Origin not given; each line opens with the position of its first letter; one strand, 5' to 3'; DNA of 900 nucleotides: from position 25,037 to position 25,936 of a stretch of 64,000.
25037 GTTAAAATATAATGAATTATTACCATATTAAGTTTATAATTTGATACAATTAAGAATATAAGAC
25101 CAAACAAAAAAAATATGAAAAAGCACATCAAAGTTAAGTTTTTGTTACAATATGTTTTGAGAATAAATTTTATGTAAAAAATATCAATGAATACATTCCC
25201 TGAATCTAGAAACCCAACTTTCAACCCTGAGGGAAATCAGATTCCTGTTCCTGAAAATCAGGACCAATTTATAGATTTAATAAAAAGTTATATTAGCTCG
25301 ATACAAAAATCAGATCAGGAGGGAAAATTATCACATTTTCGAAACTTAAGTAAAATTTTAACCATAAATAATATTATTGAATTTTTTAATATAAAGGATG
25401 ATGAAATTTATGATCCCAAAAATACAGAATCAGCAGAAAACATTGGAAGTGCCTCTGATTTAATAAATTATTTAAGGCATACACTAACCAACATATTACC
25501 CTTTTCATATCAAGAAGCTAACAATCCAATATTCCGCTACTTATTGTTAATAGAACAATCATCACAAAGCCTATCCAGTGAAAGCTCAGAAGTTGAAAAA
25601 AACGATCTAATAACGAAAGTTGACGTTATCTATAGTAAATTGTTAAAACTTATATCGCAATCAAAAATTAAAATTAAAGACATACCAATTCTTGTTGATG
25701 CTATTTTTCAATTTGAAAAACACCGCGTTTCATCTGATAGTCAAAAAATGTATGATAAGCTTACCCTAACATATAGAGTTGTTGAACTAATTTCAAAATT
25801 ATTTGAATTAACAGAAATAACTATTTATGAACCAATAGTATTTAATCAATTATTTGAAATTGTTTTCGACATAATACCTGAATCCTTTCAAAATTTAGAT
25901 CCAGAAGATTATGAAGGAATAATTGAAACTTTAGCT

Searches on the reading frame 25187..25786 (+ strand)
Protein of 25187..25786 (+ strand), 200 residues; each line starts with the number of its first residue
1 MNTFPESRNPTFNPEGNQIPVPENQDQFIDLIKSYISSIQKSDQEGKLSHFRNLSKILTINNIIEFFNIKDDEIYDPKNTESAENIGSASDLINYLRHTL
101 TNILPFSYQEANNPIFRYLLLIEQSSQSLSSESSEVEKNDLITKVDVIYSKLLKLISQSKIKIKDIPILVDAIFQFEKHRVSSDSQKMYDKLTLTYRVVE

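Call 48: find_homologous_proteins(query=A1, max_evalue=0.01)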
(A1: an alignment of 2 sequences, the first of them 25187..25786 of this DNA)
Query A1 (2 sequences): 673 candidates shared short words with the query, none scored E <= 0.01.
